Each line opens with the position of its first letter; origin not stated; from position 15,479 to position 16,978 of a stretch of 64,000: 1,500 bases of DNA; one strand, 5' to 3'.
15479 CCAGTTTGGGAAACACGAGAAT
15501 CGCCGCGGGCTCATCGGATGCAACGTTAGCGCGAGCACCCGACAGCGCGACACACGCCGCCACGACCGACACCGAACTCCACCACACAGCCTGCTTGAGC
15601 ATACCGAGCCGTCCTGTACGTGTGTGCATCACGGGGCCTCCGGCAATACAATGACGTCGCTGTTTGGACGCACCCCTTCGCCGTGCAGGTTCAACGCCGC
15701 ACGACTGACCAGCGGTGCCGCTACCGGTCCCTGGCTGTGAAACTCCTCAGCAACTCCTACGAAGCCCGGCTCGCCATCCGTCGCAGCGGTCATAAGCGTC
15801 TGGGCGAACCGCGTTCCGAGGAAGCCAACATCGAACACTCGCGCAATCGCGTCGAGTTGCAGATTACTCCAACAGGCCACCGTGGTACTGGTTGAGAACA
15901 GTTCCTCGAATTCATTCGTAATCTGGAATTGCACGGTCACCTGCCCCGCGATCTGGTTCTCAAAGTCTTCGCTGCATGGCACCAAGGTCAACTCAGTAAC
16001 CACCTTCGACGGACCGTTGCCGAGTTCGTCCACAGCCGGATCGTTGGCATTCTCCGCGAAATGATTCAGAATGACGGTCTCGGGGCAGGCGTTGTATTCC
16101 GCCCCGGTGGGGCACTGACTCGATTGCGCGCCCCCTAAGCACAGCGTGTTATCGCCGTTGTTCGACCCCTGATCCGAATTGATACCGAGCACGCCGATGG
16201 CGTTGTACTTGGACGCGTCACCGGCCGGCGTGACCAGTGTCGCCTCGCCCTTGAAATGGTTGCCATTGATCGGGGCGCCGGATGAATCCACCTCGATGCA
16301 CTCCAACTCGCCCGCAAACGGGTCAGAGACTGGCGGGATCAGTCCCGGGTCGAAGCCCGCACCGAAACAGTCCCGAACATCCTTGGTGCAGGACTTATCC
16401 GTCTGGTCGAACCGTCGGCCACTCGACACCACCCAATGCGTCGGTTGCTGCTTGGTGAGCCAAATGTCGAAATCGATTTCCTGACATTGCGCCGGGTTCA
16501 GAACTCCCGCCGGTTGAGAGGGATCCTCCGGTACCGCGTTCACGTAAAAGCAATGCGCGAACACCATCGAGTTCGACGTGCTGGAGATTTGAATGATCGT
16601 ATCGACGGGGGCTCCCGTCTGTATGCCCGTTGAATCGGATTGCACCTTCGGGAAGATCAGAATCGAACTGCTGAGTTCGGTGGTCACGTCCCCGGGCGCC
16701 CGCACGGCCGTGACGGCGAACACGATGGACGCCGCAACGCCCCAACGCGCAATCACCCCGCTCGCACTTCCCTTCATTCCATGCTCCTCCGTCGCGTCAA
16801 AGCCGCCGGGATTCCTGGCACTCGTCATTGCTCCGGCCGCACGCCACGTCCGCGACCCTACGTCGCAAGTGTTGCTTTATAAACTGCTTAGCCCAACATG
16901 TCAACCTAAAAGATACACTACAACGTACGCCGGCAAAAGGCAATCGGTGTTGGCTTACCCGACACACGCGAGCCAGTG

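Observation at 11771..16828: Operon of four tandem paralogs of an unrecognised secreted cysteine-rich protein family, two copies frameshifted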

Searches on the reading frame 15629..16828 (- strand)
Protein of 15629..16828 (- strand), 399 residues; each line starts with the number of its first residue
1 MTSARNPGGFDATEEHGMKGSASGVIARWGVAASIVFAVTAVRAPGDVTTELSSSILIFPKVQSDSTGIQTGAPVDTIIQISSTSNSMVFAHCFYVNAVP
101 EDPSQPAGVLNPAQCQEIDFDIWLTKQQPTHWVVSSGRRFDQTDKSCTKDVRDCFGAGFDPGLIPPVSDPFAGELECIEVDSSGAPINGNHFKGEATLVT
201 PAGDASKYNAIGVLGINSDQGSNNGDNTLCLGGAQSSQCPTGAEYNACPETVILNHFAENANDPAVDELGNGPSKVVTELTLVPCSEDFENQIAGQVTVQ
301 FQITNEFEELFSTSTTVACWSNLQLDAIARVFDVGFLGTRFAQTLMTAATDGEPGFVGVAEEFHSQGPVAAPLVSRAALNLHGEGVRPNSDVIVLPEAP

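Call 3: search_protein_families(library=pfam, proteins=[window:15629-16828:-], max_evalue=1)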
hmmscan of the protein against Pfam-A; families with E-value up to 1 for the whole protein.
window:15629-16828:- (399 aa): 0 families

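Call 4: search_protein_families(library=ncbifam, proteins=[window:15629-16828:-], max_evalue=1)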
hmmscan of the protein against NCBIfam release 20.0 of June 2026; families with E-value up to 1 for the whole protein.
window:15629-16828:- (399 aa): 0 families

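Call 7: find_homologous_proteins(query=window:15629-16828:-)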
Query window:15629-16828:- (399 aa): 1524 proteins with E <= 0.001 among 8000 candidates; the best 120 are listed.
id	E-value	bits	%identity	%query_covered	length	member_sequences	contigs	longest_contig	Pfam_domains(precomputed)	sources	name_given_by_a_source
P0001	7.4e-255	863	100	96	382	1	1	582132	-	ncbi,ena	-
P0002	2.4e-225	766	88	96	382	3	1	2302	-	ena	-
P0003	8.1e-185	632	75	96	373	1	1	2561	-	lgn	-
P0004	1.0e-177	609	70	95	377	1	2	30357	-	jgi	jgi:hypothetical protein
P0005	3.4e-174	597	69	95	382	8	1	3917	-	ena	-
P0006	4.6e-171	587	69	95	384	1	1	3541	-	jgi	jgi:hypothetical protein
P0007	1.2e-169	582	69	95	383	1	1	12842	-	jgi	jgi:hypothetical protein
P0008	4.2e-169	581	68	94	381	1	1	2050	-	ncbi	-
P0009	3.9e-167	574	67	94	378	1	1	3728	-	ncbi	-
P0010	7.0e-167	573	68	93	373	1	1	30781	-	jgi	jgi:hypothetical protein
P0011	1.1e-166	573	67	95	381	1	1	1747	-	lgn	-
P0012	1.4e-166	572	66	95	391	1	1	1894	-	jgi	jgi:hypothetical protein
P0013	2.8e-166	571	68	95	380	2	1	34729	-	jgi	jgi:hypothetical protein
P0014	1.4e-163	563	68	95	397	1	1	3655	-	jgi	jgi:hypothetical protein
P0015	9.0e-162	557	68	93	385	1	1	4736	-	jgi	-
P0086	1.9e-137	476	60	94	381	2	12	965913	-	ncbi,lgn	ncbi:MAG: hypothetical protein U0587_01890 [Candidatus Binatia bacterium]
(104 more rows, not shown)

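Call 11: find_encoding_contigs(protein=P0086, flank=10000, max_places=3)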
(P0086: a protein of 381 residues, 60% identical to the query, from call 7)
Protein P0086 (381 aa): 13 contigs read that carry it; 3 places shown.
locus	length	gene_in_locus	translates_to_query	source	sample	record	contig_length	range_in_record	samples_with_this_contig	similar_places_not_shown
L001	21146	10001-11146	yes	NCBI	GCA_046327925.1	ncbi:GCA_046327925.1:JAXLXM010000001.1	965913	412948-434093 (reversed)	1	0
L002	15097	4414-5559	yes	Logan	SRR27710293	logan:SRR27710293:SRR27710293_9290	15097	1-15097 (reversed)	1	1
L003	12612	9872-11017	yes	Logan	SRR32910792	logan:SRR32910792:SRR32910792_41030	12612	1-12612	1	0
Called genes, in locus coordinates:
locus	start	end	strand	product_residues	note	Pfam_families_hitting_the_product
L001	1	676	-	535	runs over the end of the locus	PF01554:MatE (faint), PF13440:Polysacc_synt_3 (faint), PF03023:MurJ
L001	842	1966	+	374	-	PF02481:DNA_processg_A, PF17782:WHD_DprA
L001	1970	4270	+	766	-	PF01751:Toprim, PF01131:Topoisom_bac, PF01396:Zn_ribbon_Top1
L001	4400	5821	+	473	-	PF01134:GIDA, PF01266:DAO (weak), PF13450:NAD_binding_8 (weak)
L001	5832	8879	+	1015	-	PF03710:GlnE, PF08335:GlnD_UR_UTase, PF10335:DUF294_C (faint), PF03710:GlnE, PF08335:GlnD_UR_UTase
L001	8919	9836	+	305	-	PF01063:Aminotran_4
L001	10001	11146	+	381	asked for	-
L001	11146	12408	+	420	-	-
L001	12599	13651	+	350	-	-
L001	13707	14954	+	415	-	-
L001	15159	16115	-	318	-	PF02951:GSH-S_N, PF02955:GSH-S_ATP, PF08443:RimK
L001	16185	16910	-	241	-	PF20260:PUA_4, PF04452:Methyltrans_RNA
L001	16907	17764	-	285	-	PF06325:PrmA, PF05175:MTS, PF13489:Methyltransf_23 (weak), PF02475:TRM5-TYW2_MTfase (faint), PF08241:Methyltransf_11 (weak), PF08242:Methyltransf_12 (weak), PF13649:Methyltransf_25, PF13847:Methyltransf_31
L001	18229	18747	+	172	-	PF02674:Colicin_V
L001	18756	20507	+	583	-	PF01807:Zn_ribbon_DnaG, PF08275:DNAG_N, PF01751:Toprim, PF13362:Toprim_3, PF13662:Toprim_4, PF13155:Toprim_2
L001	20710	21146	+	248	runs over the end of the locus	PF02591:Zn_ribbon_9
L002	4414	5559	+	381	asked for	-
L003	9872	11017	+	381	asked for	-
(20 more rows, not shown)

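Call 14: predict_structure(alignment_id=A1)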
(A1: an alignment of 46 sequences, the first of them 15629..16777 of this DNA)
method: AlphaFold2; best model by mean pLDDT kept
length: 382 residues; sequences in the alignment: 46
mean_pLDDT: 83.1   pTM: 0.83
mean pLDDT of the five models: 83.1, 83.1, 83.0, 82.8, 81.0
residues with pLDDT >= 90: 206; 70-90: 106; 50-70: 37; < 50: 33
segments of 3 or more residues with pLDDT < 50: 1-31
pLDDT, mean of each block of 10 residues (from residue 1): 31 33 35 75 97 93 89 93 90 87 85 87 62 57 72 95 89 92 90 90 65 86 86 94 93 92 95 90 97 95 92 95 96 92 94 85 88 86 54
secondary structure, 60 per line:
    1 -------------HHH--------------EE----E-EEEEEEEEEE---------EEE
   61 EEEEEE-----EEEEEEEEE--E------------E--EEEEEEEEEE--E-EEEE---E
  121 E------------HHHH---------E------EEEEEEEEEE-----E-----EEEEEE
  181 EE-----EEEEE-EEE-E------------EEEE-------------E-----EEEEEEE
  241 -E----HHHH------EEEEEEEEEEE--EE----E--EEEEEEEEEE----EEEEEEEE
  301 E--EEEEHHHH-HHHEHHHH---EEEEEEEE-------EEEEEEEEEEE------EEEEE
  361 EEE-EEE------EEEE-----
elements in order: E39-48 E58-66 E72-80 E99-108 E113-116 H134-137 E154-163 E175-182 E188-192 E194-196 E211-214 E234-240 H247-250 E257-267 E279-288 E293-301 E304-307 H308-311 H317-320 E324-331 E339-349 E356-363 E365-367 E374-377

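Call 17: fold_search(model_id=the predicted structure, library=pdb)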
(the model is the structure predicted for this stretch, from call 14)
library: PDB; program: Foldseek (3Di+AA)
matches with E <= 10: 1283; with E <= 0.001: 6
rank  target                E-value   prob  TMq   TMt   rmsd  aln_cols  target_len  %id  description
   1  4j2q_A                3.6e-04  0.21  0.11  0.12  23.4       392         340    8  Crystal structure of C-terminally truncated arrestin reveals mechanism of arrestin activation (released 2013-05-01)
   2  7n6y_A                4.0e-04  0.38  0.16  0.13  23.5       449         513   10  Mouse norovirus (MNV-1) capsid at pH 5.0 (released 2021-09-08)
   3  7mor_D                4.0e-04  0.20  0.10  0.11  22.9       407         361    7  CRYSTAL STRUCTURE OF NATIVE BOVINE ARRESTIN 1 IN COMPLEX WITH 5-METHYLENEBIPHOSPHONATE INOSITOL PENTAKISPHAOPHATE (5-P (released 2021-10-13)
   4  6p4j_A                5.9e-04  0.41  0.17  0.14  24.4       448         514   10  Mouse norovirus complexed with GCDCA (released 2019-08-07)
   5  4f24                  6.2e-04  0.16  0.12  0.13  23.4       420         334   10  Crystal structures reveal the multi-ligand binding mechanism of the Staphylococcus aureus ClfB (released 2012-08-08)
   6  5f0j_B                6.9e-04  0.09  0.08  0.10  24.1       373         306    7  Structure of retromer VPS26-VPS35 subunits bound to SNX3 (released 2016-12-07)
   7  4h3w_B                1.1e-03  0.66  0.17  0.21  20.3       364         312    9  Crystal structure of a putative secreted protein (BDI_1231) from Parabacteroides distasonis ATCC 8503 at 2.00 A resolu (released 2012-11-14)
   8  6s6l_A                1.1e-03  0.33  0.15  0.12  24.4       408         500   10  Cryo-EM structure of murine norovirus (MNV-1) (released 2020-05-13)
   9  5f0m_B                1.1e-03  0.10  0.09  0.10  23.6       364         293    5  Structure of retromer VPS26-VPS35 subunits bound to SNX3 and DMT1 (SeMet labeled) (released 2016-12-07)
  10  8uux_B                1.2e-03  0.28  0.16  0.12  24.6       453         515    9  Murine norovirus capsid protein in the presence of 1mM calcium (released 2024-01-17)
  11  1nc7_A                1.6e-03  1.00  0.23  0.69   5.0       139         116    6  Crystal Structure of Thermotoga maritima 1070 (released 2003-07-01)
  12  3vac_A                1.6e-03  0.11  0.11  0.11  26.6       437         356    8  Crystal Structure of the CFA/I Enterotoxigenic E. coli adhesin CfaE mutant G168D (released 2013-02-20)
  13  6t1d_A                1.8e-03  0.16  0.13  0.14  22.9       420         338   11  Pleurotus Ostreatus Lectin (POL), compelx with melibiose (released 2020-02-19)
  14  5f0l_B                1.8e-03  0.13  0.09  0.11  22.7       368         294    8  Structure of retromer VPS26-VPS35 subunits bound to SNX3 and DMT1 (released 2016-12-07)
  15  6kc2_A                2.0e-03  0.20  0.13  0.14  20.3       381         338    9  Crystal Structure of Lectin from Pleurotus ostreatus in complex with Rhamnose (released 2020-08-05)
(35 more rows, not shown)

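Call 22: search_solved_structures(query=A1, max_evalue=10, show_alignments=2)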
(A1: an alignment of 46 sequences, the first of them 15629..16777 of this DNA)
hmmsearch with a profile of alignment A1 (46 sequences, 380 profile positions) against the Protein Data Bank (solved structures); distinct sequences matched with E-value up to 10: 0.

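Call 24: find_encoding_contigs(protein=P0002, flank=10000, max_places=4)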
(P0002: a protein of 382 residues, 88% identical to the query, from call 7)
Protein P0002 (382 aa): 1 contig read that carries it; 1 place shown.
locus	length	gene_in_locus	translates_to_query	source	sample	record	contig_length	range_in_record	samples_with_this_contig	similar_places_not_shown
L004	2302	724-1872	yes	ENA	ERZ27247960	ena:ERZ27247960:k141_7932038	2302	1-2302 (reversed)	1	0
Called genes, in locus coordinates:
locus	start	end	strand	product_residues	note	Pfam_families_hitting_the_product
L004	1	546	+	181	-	?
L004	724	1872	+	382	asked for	-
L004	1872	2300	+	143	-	?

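Call 25: find_encoding_contigs(protein=P0004, flank=10000, max_places=3)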
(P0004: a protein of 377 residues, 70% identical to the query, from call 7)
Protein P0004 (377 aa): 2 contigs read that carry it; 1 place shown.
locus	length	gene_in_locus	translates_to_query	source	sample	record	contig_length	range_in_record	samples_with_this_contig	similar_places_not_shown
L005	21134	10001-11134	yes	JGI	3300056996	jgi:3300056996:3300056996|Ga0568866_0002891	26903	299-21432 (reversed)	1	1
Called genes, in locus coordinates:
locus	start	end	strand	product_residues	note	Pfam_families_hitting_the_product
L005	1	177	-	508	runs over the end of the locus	PF13541:ChlI, PF00158:Sigma54_activat (faint), PF00493:MCM (faint), PF01078:Mg_chelatase, PF05496:RuvB_N (faint), PF07728:AAA_5, PF13335:Mg_chelatase_C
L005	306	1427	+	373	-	PF02481:DNA_processg_A, PF17782:WHD_DprA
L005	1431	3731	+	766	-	PF01751:Toprim, PF01131:Topoisom_bac, PF01396:Zn_ribbon_Top1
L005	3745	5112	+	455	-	PF01134:GIDA, PF01266:DAO (weak), PF13450:NAD_binding_8 (weak)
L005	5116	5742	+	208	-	PF00571:CBS, PF01842:ACT (weak), PF22190:TTHA0829-like_ACT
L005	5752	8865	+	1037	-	PF03710:GlnE, PF08335:GlnD_UR_UTase, PF03710:GlnE, PF08335:GlnD_UR_UTase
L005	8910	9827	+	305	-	PF01063:Aminotran_4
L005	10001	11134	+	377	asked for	-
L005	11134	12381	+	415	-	-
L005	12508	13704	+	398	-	-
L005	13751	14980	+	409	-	-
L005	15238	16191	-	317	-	PF02951:GSH-S_N, PF02955:GSH-S_ATP, PF08443:RimK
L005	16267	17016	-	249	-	PF20260:PUA_4, PF04452:Methyltrans_RNA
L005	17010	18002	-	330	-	PF06325:PrmA, PF05175:MTS, PF13489:Methyltransf_23 (weak), PF13649:Methyltransf_25 (weak), PF13847:Methyltransf_31 (faint), PF08241:Methyltransf_11 (weak)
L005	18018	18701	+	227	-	PF03009:GDPD, PF13653:GDPD_2 (weak)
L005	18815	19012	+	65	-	PF01165:Ribosomal_S21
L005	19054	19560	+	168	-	PF02674:Colicin_V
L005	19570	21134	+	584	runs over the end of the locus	PF01807:Zn_ribbon_DnaG, PF08275:DNAG_N, PF01751:Toprim, PF13362:Toprim_3 (weak), PF13662:Toprim_4, PF13155:Toprim_2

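Call 26: search_protein_representatives(alignment_id=A1)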
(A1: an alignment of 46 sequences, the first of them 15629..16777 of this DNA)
Query: 46 sequences, 380 profile positions. Proteins with E-value up to 0.001 (for the whole library): 1584; up to 1e-10: 1086; up to 1e-30: 556. The best 150 are listed.
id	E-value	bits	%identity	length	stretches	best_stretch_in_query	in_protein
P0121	4.2e-151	519.6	-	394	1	16-378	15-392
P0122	2.3e-131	454.6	-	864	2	14-335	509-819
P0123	5.4e-122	423.8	-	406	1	4-365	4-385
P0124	1.1e-118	412.9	-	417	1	10-378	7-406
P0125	1.8e-114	399.0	-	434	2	13-255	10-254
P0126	3.7e-106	371.6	-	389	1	3-294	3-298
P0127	6.2e-106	370.9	-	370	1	12-369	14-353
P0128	1.3e-105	369.8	-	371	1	11-377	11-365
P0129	6.0e-105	367.6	-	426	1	7-378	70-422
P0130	1.3e-104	366.6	-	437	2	14-252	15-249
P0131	1.7e-103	362.9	-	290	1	90-378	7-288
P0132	3.3e-103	361.9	-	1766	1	28-377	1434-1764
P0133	1.2e-102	360.0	-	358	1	12-377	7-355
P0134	1.3e-102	360.0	-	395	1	11-370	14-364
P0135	5.1e-102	358.0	-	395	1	15-367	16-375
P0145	2.1e-95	336.2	-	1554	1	27-378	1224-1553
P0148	8.3e-93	327.7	-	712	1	27-377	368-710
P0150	2.4e-92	326.2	-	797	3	8-376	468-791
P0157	1.6e-89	316.9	-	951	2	11-346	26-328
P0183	9.8e-82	291.2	-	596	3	30-377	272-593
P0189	2.6e-80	286.6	-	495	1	24-370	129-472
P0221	7.6e-74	265.3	-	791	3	35-378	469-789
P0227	5.9e-73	262.3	-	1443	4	144-378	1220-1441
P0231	8.6e-73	261.8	-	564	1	23-379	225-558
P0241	4.1e-71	256.3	-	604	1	22-377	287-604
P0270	1.4e-68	247.9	-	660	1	19-378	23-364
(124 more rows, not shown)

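Call 27: search_protein_families(library=pfam, proteins=[P0132, P0145, P0227, P0148, P0157, P0231, P0241, P0270, P0189], max_evalue=0.01)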
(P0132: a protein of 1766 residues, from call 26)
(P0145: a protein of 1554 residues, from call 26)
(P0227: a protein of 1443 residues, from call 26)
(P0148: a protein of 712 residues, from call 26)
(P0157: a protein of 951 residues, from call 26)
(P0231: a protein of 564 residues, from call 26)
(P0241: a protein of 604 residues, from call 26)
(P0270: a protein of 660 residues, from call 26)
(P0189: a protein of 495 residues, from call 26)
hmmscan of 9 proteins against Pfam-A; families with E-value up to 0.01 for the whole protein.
P0132 (1766 aa): 6 families
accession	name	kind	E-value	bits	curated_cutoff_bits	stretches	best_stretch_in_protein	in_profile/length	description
PF13517.12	FG-GAP_3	-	8.3e-34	116.4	26.9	6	1087-1145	2-60/61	FG-GAP-like repeat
PF07705.17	CARDB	-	3.6e-09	37.2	22.7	1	874-983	2-98/101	CARDB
PF00036.39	EF-hand_1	-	1e-07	31.4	25.4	0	65-85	7-27/29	EF hand domain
PF13202.12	EF-hand_5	-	2.8e-07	30.1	25.9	0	65-81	6-22/25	EF hand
PF13405.12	EF-hand_6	-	7e-06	25.8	25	0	65-85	7-27/30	EF-hand domain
PF13499.12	EF-hand_7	-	0.0016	19.2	30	0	36-83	12-65/67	EF-hand domain pair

P0145 (1554 aa): 2 families
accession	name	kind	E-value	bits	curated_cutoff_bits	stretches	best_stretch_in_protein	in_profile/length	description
PF13517.12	FG-GAP_3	-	2.6e-26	92.4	26.9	5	917-973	1-60/61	FG-GAP-like repeat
PF01839.29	FG-GAP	-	1.9e-08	34.4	22.1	2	912-933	4-25/37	FG-GAP repeat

P0227 (1443 aa): 6 families
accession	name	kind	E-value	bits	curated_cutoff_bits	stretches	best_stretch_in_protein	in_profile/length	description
PF24684.1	Vgb_lyase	-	1.2e-100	336.6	50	3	675-821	55-200/290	Virginiamycin B lyase family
PF08450.18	SGL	-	7.8e-11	42.5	26.3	0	721-770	188-236/246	SMP-30/Gluconolactonase/LRE-like region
PF07494.17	Reg_prop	-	2e-05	24.7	20.4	0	721-733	9-21/24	Two component regulator propeller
PF13449.12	Phytase-like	-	2.1e-05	25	27.6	0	721-759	72-110/284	Esterase-like activity of phytase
PF25021.1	TEN_NHL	-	0.00012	21.7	27.1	0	676-708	32-62/357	Teneurin NHL domain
PF01436.27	NHL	-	0.0036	17.7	20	0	273-296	5-27/28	NHL repeat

P0148 (712 aa): 2 families
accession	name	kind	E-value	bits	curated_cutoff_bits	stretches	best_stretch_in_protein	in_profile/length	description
PF13517.12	FG-GAP_3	-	1.9e-38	131.3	26.9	6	169-229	2-61/61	FG-GAP-like repeat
PF01839.29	FG-GAP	-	1.7e-13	50.5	22.1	1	15-40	3-34/37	FG-GAP repeat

P0157 (951 aa): 1 family
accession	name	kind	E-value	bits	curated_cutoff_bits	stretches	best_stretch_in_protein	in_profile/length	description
PF00036.39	EF-hand_1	-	0.002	18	25.4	0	711-730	8-27/29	EF hand domain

P0231 (564 aa): 0 families

P0241 (604 aa): 0 families

P0270 (660 aa): 4 families
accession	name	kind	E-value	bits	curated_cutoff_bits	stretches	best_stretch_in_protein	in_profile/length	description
PF24684.1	Vgb_lyase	-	6.5e-66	222.5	50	2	471-630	59-217/290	Virginiamycin B lyase family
PF07494.17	Reg_prop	-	3.5e-08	33.1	20.4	0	555-575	4-23/24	Two component regulator propeller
PF08450.18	SGL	-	1.5e-05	25.2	26.3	1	387-525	94-243/246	SMP-30/Gluconolactonase/LRE-like region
PF22701.2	Mala_s_1-like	-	1.6e-05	25.2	27.5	0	480-524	101-145/195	Mal s 1 allergenic protein-like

P0189 (495 aa): 0 families
